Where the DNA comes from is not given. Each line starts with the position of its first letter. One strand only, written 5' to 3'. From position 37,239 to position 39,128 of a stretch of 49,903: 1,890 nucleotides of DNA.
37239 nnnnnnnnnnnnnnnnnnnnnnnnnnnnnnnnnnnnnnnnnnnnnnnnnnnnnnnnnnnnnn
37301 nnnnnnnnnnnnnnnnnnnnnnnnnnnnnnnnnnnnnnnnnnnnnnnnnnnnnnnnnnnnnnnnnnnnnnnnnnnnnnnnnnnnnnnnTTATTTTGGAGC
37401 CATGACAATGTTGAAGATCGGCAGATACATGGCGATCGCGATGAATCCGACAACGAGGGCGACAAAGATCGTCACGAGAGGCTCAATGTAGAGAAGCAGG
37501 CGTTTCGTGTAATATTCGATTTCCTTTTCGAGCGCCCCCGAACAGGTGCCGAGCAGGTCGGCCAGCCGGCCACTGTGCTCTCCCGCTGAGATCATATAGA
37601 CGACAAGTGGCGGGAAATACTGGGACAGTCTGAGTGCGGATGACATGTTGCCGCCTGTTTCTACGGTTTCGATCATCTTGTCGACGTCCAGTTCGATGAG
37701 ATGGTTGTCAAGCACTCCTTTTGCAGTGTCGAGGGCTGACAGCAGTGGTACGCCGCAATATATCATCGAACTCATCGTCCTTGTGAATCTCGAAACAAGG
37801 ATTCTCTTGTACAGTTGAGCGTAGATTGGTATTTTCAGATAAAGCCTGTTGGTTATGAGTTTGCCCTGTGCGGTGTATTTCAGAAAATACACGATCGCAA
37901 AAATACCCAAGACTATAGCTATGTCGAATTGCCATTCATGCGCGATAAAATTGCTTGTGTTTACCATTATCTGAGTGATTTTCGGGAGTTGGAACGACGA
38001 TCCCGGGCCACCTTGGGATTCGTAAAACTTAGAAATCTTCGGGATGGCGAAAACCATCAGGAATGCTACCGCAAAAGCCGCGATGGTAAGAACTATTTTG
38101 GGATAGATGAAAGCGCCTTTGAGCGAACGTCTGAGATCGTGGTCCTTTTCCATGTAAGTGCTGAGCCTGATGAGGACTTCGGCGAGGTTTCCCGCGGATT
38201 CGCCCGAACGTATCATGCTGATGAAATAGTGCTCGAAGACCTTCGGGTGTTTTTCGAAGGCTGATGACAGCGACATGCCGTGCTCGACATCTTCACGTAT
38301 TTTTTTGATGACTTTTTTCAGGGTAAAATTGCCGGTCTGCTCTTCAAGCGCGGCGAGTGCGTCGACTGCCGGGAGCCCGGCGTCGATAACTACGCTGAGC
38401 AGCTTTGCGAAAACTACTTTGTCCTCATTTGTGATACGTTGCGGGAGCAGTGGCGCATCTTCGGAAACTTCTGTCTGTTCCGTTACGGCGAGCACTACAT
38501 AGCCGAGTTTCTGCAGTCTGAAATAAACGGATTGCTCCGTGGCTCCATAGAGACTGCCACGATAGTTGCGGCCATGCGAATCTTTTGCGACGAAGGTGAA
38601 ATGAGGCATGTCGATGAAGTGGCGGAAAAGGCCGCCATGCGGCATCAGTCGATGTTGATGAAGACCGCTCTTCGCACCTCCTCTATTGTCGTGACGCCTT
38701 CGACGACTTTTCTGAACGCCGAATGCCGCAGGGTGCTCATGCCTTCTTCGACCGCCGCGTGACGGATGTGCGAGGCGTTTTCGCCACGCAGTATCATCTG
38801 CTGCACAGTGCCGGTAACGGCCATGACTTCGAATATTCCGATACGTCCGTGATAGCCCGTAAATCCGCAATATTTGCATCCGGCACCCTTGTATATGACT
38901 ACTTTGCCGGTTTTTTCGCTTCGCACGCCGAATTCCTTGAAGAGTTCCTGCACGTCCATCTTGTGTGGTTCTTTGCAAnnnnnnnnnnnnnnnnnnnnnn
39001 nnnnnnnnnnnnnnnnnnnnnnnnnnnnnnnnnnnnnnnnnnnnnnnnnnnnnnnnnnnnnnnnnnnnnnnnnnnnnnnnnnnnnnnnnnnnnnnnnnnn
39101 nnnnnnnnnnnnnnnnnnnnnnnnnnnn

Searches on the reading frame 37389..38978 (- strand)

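Call 25: search_protein_families(library=ncbifam, proteins=[window:37389-38978:-])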
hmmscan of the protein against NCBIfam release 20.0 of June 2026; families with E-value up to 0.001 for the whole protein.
window:37389-38978:- (529 aa): 6 families
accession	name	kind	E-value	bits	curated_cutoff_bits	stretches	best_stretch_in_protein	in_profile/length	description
TIGR02120.1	GspF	equivalog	1.6e-93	314.1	424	1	127-524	1-397/401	type II secretion system inner membrane protein GspF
NF052607.1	T4PiliAsmPilCThrm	equivalog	1.5e-79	268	700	1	124-525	1-401/406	type IV pilus assembly protein PilC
NF052606.1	T4PiliAsmPilCMyx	equivalog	2.5e-79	267.1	700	1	124-526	19-416/419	type IV pilus assembly protein PilC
NF047826.1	T3SSXpsF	equivalog_domain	5.4e-68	229.7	650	1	124-525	1-401/405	type II secretion system protein XpsF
NF007861.0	PRK10573.1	equivalog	9.9e-62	209.3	401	1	129-524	9-394/401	protein transport protein HofC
NF041012.2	T4P_ComGB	equivalog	4.1e-42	144.7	240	2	187-525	3-331/332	competence type IV pilus assembly protein ComGB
